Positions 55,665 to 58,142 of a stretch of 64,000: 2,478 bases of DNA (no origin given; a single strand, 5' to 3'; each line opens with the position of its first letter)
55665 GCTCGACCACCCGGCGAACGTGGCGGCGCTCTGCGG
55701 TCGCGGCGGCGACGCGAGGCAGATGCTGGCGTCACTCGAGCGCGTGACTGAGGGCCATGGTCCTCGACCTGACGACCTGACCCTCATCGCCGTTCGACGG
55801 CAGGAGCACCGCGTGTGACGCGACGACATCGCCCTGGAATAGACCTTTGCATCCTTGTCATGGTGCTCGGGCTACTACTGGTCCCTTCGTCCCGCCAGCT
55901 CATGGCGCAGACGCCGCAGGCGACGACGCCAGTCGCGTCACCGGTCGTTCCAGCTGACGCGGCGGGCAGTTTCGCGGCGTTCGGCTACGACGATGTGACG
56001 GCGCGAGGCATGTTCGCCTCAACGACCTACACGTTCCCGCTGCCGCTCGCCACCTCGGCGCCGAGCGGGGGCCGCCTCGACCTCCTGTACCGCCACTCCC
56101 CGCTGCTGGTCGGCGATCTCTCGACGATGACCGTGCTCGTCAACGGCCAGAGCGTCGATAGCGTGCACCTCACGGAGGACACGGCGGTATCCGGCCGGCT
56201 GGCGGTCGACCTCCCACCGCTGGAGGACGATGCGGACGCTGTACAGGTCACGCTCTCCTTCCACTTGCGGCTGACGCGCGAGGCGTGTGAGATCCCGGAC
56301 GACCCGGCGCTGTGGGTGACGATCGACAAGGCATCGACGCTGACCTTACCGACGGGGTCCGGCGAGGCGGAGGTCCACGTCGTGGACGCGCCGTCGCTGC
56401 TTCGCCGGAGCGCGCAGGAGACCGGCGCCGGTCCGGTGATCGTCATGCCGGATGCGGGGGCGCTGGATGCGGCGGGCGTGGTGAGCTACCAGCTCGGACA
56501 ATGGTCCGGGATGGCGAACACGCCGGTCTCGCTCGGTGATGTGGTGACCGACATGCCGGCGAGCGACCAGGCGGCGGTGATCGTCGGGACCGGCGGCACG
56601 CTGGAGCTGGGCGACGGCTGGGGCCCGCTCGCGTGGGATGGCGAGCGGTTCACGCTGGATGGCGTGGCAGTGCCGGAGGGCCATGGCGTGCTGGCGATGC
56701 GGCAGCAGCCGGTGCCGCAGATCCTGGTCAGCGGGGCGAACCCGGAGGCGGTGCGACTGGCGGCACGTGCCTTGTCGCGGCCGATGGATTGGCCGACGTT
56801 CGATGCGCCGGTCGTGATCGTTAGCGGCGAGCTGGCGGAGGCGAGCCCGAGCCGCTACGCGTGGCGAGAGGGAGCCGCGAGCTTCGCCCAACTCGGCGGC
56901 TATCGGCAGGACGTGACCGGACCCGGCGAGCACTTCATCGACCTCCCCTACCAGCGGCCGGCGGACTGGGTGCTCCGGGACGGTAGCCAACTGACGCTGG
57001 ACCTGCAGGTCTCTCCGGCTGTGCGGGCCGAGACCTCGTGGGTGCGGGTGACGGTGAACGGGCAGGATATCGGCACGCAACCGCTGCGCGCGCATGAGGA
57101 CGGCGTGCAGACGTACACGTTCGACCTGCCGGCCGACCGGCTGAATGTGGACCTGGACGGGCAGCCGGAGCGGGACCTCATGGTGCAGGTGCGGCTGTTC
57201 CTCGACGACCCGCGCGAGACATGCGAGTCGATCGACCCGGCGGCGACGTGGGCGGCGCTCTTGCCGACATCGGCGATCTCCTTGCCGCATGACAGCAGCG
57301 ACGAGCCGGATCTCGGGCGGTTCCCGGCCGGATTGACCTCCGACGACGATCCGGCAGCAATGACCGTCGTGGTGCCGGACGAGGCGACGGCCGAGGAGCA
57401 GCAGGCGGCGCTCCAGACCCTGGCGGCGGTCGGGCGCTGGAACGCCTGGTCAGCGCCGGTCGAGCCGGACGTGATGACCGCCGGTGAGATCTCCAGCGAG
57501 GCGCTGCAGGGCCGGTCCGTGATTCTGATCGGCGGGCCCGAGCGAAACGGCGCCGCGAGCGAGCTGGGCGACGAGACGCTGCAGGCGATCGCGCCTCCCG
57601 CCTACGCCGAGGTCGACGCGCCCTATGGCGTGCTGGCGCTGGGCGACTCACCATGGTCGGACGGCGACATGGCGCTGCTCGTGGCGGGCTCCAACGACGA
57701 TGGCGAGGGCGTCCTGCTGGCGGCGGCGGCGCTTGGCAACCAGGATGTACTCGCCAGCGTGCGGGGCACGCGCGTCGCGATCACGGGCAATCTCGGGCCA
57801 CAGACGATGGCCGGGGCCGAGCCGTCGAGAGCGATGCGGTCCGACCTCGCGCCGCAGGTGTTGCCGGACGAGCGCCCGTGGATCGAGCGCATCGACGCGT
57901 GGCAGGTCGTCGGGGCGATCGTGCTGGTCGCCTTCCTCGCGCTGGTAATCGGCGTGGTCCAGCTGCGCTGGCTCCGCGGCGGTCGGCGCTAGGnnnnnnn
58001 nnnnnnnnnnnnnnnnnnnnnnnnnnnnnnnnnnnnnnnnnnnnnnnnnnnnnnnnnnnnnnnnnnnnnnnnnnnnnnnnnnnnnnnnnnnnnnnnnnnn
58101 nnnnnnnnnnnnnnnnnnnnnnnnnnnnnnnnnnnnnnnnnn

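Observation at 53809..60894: Cellulose-synthase genes embedded in a sigma-less partner-switching module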

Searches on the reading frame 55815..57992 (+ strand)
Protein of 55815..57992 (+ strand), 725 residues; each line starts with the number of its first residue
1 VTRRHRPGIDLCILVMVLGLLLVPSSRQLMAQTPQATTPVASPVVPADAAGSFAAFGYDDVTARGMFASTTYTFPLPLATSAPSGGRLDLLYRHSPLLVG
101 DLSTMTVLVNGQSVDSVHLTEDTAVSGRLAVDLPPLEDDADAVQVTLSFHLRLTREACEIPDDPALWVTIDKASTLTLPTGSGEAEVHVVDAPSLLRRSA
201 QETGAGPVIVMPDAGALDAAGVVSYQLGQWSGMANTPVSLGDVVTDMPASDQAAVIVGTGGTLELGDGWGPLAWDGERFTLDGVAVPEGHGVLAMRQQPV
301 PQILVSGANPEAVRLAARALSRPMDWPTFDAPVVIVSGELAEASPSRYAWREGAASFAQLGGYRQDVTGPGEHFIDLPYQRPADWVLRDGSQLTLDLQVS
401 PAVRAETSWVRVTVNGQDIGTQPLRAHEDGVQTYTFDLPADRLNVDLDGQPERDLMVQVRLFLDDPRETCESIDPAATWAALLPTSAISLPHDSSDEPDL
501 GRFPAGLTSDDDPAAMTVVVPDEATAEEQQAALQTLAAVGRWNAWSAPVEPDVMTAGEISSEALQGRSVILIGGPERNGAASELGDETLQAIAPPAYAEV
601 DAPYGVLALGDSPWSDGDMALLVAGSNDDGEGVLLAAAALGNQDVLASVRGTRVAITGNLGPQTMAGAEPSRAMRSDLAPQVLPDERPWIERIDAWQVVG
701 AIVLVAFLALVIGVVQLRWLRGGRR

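Call 4: search_protein_families(library=pfam, proteins=[window:55815-57992:+], max_evalue=0.01)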
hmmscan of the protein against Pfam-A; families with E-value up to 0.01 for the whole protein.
window:55815-57992:+ (725 aa): 1 family
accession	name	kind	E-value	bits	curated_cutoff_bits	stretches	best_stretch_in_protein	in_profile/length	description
PF03170.19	BcsB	-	5.9e-55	187.2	21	1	52-585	7-540/606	Bacterial cellulose synthase subunit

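Call 22: search_protein_families(library=ncbifam, proteins=[window:55815-57992:+], max_evalue=0.001)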
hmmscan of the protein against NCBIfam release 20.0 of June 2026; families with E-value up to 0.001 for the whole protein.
window:55815-57992:+ (725 aa): 7 families
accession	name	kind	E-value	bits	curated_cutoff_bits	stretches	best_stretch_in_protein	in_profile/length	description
NF008323.1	PRK11114.1-1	equivalog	3.1e-22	78.6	750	2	84-257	38-211/712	cellulose biosynthesis cyclic di-GMP-binding regulatory protein BcsB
NF008326.0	PRK11114.1-5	equivalog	1.3e-18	66.6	1107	1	34-263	63-291/782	cellulose biosynthesis cyclic di-GMP-binding regulatory protein BcsB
NF008330.0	PRK11114.2-4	subfamily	5.6e-18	64.4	945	1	27-261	28-265/761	cellulose biosynthesis cyclic di-GMP-binding regulatory protein BcsB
NF008324.0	PRK11114.1-2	equivalog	8.1e-13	47.4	972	1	350-442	106-197/824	cellulose biosynthesis cyclic di-GMP-binding regulatory protein BcsB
NF008331.0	PRK11114.2-5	equivalog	1.2e-12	47.2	1658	1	86-267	94-274/771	cellulose biosynthesis cyclic di-GMP-binding regulatory protein BcsB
NF008327.0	PRK11114.2-1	equivalog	1.2e-12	47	1218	1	84-255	174-345/845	cellulose biosynthesis cyclic di-GMP-binding regulatory protein BcsB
NF008325.0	PRK11114.1-3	equivalog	1.2e-12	46.7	922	2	32-232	42-246/766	cellulose biosynthesis cyclic di-GMP-binding regulatory protein BcsB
